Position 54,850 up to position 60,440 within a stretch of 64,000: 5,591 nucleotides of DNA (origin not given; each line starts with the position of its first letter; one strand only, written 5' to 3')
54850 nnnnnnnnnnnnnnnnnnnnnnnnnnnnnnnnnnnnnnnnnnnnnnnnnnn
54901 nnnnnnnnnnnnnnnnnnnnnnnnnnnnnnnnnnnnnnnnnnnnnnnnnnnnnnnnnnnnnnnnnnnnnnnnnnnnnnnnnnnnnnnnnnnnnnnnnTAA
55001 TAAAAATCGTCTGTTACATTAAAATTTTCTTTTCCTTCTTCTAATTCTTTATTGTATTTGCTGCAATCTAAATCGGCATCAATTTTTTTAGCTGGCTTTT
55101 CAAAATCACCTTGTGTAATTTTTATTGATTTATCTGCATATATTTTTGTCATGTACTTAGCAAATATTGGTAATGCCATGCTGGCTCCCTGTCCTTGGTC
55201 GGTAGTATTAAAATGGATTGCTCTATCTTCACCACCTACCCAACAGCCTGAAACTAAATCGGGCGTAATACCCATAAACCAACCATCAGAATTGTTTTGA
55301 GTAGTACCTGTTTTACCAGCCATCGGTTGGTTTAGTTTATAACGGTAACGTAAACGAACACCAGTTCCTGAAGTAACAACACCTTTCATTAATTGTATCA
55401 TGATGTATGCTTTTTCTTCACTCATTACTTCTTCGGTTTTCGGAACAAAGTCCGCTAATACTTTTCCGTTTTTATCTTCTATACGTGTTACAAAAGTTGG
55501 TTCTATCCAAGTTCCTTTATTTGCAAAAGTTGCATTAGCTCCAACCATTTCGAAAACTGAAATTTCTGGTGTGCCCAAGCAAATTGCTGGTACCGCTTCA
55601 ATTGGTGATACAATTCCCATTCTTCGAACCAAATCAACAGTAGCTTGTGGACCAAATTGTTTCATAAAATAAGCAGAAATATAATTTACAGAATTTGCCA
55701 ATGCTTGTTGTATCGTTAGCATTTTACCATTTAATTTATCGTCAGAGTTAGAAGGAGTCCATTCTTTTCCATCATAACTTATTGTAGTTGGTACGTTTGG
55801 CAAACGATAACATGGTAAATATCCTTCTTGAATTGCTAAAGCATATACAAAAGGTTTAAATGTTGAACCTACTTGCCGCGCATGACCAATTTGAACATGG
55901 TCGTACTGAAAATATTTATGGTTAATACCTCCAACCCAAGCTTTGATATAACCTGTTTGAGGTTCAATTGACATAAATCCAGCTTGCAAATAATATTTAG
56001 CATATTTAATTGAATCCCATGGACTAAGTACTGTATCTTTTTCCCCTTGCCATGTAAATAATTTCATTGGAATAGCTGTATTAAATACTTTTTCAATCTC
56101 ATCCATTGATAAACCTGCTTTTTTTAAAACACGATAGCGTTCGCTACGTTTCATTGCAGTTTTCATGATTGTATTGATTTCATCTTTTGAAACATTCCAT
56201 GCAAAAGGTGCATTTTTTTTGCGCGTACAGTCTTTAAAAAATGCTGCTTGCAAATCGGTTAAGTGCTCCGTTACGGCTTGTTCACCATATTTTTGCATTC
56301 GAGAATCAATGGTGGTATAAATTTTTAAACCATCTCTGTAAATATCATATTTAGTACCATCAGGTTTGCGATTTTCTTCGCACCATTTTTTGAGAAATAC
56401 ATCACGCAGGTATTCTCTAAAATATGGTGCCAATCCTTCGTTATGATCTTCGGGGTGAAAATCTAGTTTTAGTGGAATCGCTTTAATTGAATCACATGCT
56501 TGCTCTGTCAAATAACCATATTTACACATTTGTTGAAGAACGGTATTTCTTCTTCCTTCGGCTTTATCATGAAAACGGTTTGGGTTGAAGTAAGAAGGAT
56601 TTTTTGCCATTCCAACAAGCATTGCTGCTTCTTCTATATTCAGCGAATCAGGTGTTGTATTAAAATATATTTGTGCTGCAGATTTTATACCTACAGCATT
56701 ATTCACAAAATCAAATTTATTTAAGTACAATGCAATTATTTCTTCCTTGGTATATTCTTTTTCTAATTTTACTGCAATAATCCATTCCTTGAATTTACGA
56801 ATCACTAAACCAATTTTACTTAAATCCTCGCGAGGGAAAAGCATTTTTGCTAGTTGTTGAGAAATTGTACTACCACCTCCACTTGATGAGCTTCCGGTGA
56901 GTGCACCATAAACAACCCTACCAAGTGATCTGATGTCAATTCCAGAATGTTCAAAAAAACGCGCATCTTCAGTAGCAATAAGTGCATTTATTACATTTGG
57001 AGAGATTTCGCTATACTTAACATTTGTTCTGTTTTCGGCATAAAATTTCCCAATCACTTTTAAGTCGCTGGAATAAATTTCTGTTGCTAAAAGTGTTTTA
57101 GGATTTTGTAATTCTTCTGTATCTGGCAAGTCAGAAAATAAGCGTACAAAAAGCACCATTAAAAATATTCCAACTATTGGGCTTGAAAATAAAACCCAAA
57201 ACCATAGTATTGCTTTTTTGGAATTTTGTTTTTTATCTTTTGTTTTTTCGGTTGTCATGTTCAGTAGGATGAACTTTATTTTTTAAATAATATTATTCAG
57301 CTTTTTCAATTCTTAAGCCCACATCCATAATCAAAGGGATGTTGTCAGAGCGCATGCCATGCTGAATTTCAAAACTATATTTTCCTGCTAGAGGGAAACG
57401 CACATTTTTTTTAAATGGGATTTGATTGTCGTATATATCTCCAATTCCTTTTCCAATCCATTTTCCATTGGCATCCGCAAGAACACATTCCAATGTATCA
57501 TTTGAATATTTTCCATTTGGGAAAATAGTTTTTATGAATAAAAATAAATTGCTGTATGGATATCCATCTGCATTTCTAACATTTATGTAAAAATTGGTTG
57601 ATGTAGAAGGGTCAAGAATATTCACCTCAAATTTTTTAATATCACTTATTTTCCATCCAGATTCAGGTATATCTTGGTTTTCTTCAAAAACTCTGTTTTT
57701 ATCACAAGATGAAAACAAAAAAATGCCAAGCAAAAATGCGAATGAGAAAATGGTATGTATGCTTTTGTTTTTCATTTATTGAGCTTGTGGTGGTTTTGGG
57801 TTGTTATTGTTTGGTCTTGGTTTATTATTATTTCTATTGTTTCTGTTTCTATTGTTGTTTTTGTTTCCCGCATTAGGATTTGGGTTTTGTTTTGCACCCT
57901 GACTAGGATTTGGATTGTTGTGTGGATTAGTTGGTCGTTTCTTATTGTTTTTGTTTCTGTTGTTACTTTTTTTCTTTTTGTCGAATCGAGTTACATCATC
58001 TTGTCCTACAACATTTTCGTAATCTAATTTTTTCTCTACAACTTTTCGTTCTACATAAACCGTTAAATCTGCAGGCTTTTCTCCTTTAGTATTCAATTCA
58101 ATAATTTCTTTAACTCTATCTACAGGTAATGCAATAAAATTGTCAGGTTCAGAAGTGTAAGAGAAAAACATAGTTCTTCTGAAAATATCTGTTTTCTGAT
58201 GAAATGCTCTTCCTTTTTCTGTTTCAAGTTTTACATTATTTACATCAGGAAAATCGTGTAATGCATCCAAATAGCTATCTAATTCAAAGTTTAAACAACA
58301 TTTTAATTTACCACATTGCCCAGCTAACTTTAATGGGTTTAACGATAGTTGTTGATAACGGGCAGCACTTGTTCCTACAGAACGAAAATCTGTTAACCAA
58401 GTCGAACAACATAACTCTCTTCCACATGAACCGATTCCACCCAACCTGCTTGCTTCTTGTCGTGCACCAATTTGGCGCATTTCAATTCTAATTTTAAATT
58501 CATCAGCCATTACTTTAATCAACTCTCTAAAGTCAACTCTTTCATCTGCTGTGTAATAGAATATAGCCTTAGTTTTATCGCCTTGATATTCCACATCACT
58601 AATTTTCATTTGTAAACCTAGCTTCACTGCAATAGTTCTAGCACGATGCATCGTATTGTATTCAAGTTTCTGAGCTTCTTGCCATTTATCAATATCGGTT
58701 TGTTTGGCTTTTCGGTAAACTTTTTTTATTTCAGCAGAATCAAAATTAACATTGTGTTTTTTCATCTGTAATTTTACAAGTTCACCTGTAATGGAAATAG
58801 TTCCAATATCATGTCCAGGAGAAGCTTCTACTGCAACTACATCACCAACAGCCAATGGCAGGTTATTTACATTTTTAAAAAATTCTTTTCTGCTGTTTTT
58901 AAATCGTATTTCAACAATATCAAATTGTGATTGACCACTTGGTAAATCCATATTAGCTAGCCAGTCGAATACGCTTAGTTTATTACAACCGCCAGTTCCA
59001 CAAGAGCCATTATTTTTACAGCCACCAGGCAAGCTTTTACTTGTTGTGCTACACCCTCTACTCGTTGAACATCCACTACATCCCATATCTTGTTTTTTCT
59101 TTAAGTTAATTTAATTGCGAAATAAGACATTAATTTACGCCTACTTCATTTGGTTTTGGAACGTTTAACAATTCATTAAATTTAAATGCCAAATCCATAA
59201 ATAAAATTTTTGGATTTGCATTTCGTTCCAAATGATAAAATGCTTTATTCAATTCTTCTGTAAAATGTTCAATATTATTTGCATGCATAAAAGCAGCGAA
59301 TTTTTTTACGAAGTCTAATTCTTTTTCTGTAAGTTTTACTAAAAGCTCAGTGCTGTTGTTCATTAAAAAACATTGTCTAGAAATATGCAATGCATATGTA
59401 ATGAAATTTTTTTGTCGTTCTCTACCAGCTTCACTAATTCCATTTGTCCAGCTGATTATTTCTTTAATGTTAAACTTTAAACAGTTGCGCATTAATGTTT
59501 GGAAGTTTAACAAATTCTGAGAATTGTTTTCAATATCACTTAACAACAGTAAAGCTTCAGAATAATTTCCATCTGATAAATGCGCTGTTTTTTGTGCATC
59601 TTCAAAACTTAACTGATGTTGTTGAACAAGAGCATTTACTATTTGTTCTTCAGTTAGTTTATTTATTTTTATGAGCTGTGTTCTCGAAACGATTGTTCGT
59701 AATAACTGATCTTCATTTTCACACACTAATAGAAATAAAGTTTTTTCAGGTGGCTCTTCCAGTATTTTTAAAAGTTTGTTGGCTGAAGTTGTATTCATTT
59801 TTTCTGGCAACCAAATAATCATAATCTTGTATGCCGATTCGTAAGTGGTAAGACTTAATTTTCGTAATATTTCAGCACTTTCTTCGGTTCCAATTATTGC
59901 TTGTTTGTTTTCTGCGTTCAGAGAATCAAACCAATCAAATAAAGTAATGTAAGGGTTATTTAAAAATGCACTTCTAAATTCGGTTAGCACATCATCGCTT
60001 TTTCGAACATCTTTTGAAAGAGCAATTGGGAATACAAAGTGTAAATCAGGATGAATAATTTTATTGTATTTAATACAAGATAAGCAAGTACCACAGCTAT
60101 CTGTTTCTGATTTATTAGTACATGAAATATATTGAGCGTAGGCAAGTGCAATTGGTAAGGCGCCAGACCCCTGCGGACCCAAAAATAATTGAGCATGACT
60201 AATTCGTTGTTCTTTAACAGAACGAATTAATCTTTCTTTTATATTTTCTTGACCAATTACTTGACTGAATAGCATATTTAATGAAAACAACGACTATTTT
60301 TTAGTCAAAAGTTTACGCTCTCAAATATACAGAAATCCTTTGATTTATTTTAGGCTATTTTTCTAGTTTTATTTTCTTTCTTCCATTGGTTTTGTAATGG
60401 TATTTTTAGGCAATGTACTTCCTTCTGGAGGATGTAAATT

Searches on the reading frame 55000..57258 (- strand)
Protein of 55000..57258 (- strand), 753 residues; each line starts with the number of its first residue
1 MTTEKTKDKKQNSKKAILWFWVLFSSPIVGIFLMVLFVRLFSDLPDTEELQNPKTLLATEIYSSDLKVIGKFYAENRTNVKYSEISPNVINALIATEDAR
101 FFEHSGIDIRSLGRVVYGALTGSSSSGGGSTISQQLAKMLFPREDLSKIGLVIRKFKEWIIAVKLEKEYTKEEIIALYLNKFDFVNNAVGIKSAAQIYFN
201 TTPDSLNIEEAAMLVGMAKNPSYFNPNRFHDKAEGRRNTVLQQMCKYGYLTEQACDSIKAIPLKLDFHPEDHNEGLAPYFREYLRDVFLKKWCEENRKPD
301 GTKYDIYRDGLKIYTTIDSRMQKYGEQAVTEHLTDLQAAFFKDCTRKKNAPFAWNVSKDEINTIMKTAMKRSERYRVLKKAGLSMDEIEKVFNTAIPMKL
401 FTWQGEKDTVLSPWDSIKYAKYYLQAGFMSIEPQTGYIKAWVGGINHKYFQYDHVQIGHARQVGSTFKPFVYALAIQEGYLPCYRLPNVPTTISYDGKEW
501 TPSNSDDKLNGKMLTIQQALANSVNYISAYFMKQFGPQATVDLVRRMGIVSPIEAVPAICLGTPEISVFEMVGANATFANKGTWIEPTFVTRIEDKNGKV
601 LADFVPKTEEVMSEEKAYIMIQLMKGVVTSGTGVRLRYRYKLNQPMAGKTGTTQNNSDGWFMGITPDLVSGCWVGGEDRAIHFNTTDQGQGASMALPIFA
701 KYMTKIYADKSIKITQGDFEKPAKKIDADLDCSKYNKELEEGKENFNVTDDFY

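Call 19: search_protein_families(library=pfam, proteins=[window:55000-57258:-], max_evalue=0.001)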
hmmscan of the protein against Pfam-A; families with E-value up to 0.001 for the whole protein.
window:55000-57258:- (753 aa): 2 families
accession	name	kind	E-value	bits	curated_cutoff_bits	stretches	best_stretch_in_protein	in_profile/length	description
PF00912.28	Transgly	-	1.3e-57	194.5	27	1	67-244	3-177/178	Transglycosylase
PF00905.27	Transpeptidase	-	3e-25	89.5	22.1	1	430-667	5-267/299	Penicillin binding protein transpeptidase domain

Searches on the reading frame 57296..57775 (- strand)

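Call 19: search_protein_families(library=pfam, proteins=[window:57296-57775:-], max_evalue=0.001)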
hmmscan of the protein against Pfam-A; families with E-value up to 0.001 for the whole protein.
window:57296-57775:- (160 aa): 1 family
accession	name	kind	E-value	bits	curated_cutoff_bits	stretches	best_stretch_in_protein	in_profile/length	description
PF14109.11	GldH_lipo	-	4.6e-42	144.3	27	1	29-156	2-129/129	GldH lipoprotein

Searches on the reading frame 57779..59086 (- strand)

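Call 19: search_protein_families(library=pfam, proteins=[window:57779-59086:-], max_evalue=0.001)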
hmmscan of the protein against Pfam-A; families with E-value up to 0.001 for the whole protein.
window:57779-59086:- (436 aa): 1 family
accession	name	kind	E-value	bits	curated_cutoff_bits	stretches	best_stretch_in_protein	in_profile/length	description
PF04468.17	PSP1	-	1.5e-30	105.8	27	1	121-206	1-86/86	PSP1 C-terminal conserved region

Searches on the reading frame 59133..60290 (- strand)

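Call 19: search_protein_families(library=pfam, proteins=[window:59133-60290:-], max_evalue=0.001)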
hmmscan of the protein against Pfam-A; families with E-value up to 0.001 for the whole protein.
window:59133-60290:- (386 aa): 1 family
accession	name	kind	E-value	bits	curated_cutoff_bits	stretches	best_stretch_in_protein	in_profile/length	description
PF13177.12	DNA_pol3_delta2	-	7.7e-42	143.4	27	1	13-212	1-160/161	DNA polymerase III, delta subunit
